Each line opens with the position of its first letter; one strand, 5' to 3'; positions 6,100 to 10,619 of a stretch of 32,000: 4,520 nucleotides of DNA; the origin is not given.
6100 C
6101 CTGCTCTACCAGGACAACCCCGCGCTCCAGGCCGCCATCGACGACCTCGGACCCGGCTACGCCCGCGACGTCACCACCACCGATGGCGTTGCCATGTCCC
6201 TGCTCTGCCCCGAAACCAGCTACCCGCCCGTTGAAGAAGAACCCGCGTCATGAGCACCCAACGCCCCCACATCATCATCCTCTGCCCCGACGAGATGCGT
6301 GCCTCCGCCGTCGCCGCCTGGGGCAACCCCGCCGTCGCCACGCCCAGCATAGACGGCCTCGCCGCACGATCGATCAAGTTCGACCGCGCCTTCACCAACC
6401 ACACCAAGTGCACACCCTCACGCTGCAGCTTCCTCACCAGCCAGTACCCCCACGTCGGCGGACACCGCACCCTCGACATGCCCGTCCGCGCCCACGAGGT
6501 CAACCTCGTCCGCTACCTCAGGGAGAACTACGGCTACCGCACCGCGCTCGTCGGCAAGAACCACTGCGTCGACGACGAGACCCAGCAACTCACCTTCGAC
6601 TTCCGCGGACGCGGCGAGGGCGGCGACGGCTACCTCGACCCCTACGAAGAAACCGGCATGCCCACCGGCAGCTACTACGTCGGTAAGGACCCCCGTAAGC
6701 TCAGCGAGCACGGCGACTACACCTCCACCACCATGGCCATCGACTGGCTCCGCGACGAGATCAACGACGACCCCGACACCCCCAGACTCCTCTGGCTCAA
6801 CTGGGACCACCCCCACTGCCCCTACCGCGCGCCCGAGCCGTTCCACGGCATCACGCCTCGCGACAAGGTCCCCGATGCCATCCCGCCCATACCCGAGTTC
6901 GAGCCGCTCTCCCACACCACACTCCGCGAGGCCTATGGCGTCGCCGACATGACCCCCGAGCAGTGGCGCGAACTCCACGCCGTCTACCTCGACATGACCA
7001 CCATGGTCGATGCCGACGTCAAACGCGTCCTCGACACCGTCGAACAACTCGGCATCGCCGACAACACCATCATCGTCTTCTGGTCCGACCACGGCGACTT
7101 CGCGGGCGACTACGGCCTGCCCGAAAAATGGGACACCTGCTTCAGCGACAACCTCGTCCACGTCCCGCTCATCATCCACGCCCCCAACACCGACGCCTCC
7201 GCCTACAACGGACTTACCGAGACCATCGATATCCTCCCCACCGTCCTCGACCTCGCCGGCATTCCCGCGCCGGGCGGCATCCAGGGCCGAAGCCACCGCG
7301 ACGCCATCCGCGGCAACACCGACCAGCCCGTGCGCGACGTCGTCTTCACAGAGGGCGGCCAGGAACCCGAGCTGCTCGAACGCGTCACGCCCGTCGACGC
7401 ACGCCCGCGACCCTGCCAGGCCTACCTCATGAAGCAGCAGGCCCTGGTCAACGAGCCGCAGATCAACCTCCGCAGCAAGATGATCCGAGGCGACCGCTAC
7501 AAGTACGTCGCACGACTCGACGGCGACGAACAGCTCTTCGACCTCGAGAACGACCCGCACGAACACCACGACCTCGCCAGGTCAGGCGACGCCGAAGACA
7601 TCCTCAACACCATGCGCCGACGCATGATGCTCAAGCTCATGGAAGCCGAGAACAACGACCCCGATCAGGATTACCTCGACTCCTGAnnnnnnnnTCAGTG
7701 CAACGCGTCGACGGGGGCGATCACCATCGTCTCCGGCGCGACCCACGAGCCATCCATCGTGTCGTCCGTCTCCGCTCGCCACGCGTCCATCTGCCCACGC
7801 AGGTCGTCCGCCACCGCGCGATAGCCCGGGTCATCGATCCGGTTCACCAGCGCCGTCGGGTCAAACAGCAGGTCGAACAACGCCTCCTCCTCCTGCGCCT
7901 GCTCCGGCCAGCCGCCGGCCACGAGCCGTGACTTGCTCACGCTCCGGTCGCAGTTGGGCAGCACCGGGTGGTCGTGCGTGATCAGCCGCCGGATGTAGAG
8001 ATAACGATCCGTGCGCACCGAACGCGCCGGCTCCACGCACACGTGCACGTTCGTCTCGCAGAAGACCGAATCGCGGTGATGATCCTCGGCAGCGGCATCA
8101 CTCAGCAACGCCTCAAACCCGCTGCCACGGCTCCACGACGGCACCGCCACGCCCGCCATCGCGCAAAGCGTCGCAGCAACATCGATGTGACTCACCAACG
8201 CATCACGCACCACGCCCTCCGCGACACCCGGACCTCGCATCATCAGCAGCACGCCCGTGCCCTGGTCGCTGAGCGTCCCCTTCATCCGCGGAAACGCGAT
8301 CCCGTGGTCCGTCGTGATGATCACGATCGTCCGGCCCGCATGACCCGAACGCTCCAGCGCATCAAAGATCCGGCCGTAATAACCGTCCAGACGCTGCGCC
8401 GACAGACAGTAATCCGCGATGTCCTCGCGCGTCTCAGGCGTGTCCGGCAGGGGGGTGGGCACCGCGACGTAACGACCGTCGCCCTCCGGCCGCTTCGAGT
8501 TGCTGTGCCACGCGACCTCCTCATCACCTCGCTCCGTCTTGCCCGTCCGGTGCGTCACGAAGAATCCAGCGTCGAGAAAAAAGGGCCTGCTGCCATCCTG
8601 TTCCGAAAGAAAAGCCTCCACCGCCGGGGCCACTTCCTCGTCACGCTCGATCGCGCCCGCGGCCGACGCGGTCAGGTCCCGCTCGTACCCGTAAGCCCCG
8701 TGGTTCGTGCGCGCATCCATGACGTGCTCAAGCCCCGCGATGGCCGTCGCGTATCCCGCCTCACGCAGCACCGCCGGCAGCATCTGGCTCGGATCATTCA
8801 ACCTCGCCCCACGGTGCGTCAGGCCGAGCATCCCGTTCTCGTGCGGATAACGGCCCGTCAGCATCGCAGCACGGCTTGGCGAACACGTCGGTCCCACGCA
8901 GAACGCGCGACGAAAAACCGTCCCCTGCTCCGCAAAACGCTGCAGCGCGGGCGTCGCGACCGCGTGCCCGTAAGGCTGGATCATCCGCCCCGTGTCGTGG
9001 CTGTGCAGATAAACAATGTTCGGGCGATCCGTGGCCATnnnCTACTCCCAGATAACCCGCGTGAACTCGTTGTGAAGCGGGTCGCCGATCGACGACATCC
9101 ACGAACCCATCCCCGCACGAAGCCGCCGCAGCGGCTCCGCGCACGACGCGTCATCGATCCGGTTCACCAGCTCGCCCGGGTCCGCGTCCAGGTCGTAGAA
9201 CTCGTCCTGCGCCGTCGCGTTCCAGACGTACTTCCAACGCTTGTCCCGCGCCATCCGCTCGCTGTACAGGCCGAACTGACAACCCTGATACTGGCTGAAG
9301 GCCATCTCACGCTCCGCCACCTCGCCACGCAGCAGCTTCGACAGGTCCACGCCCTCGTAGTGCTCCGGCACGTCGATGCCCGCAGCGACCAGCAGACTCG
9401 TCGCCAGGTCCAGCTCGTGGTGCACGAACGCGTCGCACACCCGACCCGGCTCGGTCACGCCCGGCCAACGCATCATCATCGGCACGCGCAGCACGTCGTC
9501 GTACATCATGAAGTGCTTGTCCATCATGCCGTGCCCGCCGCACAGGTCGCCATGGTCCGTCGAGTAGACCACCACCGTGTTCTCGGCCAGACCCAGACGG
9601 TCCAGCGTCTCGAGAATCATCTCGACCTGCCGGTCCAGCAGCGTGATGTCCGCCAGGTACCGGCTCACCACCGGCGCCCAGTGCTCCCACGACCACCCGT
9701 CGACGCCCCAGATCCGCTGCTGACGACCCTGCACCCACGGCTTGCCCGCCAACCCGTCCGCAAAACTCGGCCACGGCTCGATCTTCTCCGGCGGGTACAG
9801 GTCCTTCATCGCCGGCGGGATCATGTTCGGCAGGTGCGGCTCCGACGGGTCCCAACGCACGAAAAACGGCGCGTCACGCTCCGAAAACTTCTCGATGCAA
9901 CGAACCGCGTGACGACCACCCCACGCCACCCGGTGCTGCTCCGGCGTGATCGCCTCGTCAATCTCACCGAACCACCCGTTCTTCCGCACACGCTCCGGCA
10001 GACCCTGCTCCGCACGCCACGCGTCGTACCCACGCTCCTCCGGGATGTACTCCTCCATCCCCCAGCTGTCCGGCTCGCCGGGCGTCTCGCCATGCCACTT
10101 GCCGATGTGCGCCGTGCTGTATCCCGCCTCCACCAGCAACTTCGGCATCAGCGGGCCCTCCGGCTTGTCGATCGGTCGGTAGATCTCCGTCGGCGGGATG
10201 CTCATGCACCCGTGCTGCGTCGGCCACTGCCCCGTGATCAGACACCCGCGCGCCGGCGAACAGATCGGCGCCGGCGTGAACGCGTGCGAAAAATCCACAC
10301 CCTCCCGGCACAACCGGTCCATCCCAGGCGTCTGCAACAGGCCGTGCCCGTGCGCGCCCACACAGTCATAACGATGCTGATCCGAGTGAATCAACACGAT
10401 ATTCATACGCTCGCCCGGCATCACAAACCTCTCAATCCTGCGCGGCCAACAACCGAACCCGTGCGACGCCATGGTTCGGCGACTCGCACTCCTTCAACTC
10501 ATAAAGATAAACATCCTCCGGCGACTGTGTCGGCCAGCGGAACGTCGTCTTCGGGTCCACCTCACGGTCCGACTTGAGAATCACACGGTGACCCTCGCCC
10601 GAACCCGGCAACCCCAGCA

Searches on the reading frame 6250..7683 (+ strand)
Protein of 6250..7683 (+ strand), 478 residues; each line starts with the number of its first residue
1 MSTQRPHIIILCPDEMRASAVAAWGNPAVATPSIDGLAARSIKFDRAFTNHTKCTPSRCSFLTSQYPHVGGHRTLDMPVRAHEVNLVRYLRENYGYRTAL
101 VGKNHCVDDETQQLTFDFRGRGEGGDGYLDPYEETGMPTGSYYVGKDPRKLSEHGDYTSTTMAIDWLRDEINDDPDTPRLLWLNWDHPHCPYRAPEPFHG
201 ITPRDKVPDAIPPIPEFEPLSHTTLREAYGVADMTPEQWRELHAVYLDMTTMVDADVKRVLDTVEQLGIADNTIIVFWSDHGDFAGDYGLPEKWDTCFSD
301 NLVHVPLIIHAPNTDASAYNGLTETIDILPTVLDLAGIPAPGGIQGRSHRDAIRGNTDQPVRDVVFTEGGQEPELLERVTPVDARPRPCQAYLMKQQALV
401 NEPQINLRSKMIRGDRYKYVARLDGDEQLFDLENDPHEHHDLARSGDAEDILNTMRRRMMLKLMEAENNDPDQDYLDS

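Call 13: search_protein_families(library=pfam, proteins=[window:6250-7683:+], max_evalue=0.01)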
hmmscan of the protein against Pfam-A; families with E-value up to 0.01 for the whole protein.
window:6250-7683:+ (478 aa): 4 families
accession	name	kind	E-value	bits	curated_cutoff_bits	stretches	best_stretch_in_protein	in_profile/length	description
PF00884.28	Sulfatase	-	1.6e-42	146.3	25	1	6-338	1-301/301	Sulfatase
PF16347.10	SGSH_C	-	3.6e-13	50.4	29.3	2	300-366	13-81/154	N-sulphoglucosamine sulphohydrolase, C-terminal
PF02995.22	DUF229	-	0.00089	18.5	25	1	246-283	306-343/496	Protein of unknown function (DUF229)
PF01663.27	Phosphodiest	-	0.0081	16.2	23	0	246-282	184-220/342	Type I phosphodiesterase / nucleotide pyrophosphatase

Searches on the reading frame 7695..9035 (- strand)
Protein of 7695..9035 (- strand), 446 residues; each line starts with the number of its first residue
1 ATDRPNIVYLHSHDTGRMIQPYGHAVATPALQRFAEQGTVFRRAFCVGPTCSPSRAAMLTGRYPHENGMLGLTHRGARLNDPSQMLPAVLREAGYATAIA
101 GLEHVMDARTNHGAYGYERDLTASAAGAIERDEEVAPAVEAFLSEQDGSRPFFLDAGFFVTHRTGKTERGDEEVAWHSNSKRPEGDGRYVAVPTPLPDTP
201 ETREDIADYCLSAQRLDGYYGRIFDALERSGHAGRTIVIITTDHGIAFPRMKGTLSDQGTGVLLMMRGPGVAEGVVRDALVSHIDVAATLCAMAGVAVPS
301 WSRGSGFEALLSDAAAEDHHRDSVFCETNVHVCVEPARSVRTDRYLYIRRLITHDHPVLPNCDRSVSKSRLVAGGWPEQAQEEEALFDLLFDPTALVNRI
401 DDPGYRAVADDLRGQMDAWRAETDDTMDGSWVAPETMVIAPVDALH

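Call 13: search_protein_families(library=pfam, proteins=[window:7695-9035:-], max_evalue=0.01)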
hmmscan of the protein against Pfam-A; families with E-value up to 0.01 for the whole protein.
window:7695-9035:- (446 aa): 5 families
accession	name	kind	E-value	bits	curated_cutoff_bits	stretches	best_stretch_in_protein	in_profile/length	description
PF00884.28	Sulfatase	-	4.4e-35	121.9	25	1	5-296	1-301/301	Sulfatase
PF16347.10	SGSH_C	-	3.3e-13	50.5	29.3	1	260-350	16-109/154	N-sulphoglucosamine sulphohydrolase, C-terminal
PF01663.27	Phosphodiest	-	6.8e-10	39.5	23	1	26-80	18-73/342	Type I phosphodiesterase / nucleotide pyrophosphatase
PF11415.14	Toxin_37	-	0.0062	16.8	25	0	35-51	12-28/35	Antifungal peptide termicin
PF02995.22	DUF229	-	0.0075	15.5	25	0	208-255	305-352/496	Protein of unknown function (DUF229)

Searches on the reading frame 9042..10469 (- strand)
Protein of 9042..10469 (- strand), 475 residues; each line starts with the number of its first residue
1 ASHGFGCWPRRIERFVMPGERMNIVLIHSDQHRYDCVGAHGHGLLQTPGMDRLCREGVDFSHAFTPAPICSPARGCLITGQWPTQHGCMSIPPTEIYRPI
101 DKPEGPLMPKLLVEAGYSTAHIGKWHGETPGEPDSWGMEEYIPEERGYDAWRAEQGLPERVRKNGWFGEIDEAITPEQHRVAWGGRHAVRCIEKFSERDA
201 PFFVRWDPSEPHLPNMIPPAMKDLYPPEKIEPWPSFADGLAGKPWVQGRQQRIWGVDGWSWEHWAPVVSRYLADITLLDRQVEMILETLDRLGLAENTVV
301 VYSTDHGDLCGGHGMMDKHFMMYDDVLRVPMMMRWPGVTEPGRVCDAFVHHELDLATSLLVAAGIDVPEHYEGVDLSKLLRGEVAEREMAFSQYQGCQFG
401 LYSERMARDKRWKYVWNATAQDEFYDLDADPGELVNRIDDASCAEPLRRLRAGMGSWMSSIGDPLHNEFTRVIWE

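Call 13: search_protein_families(library=pfam, proteins=[window:9042-10469:-], max_evalue=0.01)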
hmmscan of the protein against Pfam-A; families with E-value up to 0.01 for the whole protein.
window:9042-10469:- (475 aa): 3 families
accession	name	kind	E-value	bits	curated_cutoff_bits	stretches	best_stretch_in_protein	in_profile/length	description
PF00884.28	Sulfatase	-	1.9e-37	129.6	25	1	23-365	2-301/301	Sulfatase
PF16347.10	SGSH_C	-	7.1e-21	75.4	29.3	1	311-451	1-145/154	N-sulphoglucosamine sulphohydrolase, C-terminal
PF01663.27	Phosphodiest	-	2.4e-07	31.1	23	1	25-88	2-62/342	Type I phosphodiesterase / nucleotide pyrophosphatase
